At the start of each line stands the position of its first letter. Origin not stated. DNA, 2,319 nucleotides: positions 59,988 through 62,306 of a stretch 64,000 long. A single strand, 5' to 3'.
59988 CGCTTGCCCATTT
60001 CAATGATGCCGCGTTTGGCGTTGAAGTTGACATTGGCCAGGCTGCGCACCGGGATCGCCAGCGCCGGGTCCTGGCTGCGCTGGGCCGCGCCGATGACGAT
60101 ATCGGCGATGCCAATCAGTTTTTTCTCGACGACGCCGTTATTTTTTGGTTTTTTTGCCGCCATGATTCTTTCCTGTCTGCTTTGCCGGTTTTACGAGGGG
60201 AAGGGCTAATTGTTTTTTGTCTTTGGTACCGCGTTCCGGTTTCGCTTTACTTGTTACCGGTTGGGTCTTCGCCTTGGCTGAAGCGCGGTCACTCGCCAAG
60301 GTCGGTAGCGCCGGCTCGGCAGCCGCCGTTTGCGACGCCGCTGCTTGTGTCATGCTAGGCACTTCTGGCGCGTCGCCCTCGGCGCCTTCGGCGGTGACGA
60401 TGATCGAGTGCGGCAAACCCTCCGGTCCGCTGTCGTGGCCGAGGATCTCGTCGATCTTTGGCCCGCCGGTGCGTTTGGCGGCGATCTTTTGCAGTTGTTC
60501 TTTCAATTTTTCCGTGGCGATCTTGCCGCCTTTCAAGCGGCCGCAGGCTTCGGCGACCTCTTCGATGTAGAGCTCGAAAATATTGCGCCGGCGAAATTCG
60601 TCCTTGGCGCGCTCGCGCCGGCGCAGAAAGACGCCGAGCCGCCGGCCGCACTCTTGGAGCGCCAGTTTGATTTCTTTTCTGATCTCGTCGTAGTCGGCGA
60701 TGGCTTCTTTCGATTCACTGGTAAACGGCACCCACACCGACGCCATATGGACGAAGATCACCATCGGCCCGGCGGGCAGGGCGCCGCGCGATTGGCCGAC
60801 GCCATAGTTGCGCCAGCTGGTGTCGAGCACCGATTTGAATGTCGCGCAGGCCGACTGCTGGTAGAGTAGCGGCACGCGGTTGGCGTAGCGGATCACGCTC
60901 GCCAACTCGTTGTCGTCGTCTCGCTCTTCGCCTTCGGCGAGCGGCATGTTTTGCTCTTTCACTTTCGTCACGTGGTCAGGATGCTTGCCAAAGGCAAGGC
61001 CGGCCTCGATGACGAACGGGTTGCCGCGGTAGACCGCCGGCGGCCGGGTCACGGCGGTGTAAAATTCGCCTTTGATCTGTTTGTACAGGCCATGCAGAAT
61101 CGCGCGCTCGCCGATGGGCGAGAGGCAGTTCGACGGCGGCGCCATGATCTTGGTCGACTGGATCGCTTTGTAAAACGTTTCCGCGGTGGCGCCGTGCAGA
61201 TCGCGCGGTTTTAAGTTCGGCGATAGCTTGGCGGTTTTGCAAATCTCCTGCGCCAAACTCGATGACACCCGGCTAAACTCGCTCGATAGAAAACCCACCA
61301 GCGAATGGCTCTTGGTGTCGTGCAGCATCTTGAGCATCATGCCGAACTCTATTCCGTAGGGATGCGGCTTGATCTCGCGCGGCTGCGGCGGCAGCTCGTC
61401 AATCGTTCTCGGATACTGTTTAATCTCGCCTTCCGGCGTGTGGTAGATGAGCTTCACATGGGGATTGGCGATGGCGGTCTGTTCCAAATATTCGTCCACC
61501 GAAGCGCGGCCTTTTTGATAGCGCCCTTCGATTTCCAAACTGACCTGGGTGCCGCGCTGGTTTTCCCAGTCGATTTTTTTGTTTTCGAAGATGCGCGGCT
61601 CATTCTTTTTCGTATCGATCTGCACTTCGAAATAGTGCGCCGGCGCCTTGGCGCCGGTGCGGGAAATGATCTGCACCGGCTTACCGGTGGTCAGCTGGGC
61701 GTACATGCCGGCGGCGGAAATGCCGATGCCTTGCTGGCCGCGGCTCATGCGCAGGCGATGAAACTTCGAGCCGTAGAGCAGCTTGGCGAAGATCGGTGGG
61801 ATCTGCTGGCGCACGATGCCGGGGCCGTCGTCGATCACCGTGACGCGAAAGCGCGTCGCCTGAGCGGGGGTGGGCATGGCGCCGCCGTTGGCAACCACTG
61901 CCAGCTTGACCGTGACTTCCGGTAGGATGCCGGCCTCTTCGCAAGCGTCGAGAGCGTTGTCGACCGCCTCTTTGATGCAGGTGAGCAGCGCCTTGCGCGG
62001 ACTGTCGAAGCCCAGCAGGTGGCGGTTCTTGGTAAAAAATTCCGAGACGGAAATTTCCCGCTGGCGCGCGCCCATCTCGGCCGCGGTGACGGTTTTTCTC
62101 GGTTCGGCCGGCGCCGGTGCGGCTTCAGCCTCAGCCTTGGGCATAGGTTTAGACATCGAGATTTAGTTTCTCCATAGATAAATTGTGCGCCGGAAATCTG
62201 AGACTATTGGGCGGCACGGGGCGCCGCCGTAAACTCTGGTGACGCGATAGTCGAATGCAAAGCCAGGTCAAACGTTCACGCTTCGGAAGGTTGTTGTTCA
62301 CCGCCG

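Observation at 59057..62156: Archaeal-type DNA topoisomerase VI (top6B-top6A) operon in a bacterial chromosome, with a lysine-rich tail on the B subunit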

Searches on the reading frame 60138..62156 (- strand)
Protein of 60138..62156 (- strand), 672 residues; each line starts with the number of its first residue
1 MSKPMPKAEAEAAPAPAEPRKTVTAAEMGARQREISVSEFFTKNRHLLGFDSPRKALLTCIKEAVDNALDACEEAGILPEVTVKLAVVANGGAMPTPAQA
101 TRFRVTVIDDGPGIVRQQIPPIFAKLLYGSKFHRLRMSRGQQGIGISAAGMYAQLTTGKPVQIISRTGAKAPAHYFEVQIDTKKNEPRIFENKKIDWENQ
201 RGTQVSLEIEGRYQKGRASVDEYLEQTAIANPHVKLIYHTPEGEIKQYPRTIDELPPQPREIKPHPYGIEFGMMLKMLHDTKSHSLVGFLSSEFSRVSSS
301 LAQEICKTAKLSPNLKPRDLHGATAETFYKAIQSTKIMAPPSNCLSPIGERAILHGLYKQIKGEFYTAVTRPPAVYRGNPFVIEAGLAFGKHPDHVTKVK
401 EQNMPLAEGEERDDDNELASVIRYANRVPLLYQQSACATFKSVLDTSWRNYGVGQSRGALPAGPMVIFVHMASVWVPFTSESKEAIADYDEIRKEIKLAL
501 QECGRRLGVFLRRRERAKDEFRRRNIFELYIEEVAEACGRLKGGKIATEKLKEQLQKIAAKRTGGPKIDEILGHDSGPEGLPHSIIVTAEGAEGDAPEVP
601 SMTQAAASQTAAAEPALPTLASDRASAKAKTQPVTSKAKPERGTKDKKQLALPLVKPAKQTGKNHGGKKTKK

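Call 3: search_protein_families(library=pfam, proteins=[window:60138-62156:-], max_evalue=0.01)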
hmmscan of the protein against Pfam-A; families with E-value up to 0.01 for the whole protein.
window:60138-62156:- (672 aa): 4 families
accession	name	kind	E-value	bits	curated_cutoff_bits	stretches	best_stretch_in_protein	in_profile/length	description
PF09239.17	Topo-VIb_trans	-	2.2e-55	187.3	24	1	340-521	1-157/159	Topoisomerase VI B subunit, transducer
PF02518.31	HATPase_c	-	9.8e-09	36.1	26.4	1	55-167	4-97/111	Histidine kinase-, DNA gyrase B-, and HSP90-like ATPase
PF13589.12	HATPase_c_3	-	1.9e-05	25.2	25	1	60-178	6-105/137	Histidine kinase-, DNA gyrase B-, and HSP90-like ATPase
PF05833.16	NFACT_N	-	0.00061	19.1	31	1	254-334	160-238/456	NFACT N-terminal and middle domains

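Call 4: search_protein_families(library=ncbifam, proteins=[window:60138-62156:-], max_evalue=0.01)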
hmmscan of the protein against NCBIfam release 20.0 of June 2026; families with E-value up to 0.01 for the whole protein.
window:60138-62156:- (672 aa): 4 families
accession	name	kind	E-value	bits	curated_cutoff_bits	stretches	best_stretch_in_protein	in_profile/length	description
NF003218.0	PRK04184.1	equivalog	4.6e-203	675.6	274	1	25-564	5-511/539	DNA topoisomerase VI subunit B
TIGR01052.1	top6b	equivalog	1.9e-156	521.3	380.7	1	32-539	4-482/488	DNA topoisomerase VI subunit B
NF011439.0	PRK14868.1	equivalog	1.2e-148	496.6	1310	2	24-307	14-284/795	DNA topoisomerase VI subunit B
NF011438.0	PRK14867.1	equivalog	4.7e-97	326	1143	2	29-305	9-273/659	DNA topoisomerase VI subunit B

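Call 5: search_solved_structures(query=window:60138-62156:-, show_alignments=2)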
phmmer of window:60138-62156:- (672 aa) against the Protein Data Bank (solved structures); distinct sequences matched with E-value up to 0.001: 5.
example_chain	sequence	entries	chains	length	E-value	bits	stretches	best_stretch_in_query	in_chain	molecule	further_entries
2q2e_B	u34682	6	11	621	3.4e-143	481.7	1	22-533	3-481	Type 2 DNA topoisomerase 6 subunit B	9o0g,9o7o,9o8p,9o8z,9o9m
2zbk_B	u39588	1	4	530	1.6e-84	287.8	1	34-551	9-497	Type 2 DNA topoisomerase 6 subunit B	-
1mx0_A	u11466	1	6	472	1e-83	285.2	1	33-520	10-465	Type II DNA topoisomerase VI subunit B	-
1mu5_A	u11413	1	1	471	1.5e-83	284.7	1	34-520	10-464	Type II DNA topoisomerase VI Subunit B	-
1z59_A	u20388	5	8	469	1.9e-83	284.3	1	34-520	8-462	Type II DNA topoisomerase VI subunit B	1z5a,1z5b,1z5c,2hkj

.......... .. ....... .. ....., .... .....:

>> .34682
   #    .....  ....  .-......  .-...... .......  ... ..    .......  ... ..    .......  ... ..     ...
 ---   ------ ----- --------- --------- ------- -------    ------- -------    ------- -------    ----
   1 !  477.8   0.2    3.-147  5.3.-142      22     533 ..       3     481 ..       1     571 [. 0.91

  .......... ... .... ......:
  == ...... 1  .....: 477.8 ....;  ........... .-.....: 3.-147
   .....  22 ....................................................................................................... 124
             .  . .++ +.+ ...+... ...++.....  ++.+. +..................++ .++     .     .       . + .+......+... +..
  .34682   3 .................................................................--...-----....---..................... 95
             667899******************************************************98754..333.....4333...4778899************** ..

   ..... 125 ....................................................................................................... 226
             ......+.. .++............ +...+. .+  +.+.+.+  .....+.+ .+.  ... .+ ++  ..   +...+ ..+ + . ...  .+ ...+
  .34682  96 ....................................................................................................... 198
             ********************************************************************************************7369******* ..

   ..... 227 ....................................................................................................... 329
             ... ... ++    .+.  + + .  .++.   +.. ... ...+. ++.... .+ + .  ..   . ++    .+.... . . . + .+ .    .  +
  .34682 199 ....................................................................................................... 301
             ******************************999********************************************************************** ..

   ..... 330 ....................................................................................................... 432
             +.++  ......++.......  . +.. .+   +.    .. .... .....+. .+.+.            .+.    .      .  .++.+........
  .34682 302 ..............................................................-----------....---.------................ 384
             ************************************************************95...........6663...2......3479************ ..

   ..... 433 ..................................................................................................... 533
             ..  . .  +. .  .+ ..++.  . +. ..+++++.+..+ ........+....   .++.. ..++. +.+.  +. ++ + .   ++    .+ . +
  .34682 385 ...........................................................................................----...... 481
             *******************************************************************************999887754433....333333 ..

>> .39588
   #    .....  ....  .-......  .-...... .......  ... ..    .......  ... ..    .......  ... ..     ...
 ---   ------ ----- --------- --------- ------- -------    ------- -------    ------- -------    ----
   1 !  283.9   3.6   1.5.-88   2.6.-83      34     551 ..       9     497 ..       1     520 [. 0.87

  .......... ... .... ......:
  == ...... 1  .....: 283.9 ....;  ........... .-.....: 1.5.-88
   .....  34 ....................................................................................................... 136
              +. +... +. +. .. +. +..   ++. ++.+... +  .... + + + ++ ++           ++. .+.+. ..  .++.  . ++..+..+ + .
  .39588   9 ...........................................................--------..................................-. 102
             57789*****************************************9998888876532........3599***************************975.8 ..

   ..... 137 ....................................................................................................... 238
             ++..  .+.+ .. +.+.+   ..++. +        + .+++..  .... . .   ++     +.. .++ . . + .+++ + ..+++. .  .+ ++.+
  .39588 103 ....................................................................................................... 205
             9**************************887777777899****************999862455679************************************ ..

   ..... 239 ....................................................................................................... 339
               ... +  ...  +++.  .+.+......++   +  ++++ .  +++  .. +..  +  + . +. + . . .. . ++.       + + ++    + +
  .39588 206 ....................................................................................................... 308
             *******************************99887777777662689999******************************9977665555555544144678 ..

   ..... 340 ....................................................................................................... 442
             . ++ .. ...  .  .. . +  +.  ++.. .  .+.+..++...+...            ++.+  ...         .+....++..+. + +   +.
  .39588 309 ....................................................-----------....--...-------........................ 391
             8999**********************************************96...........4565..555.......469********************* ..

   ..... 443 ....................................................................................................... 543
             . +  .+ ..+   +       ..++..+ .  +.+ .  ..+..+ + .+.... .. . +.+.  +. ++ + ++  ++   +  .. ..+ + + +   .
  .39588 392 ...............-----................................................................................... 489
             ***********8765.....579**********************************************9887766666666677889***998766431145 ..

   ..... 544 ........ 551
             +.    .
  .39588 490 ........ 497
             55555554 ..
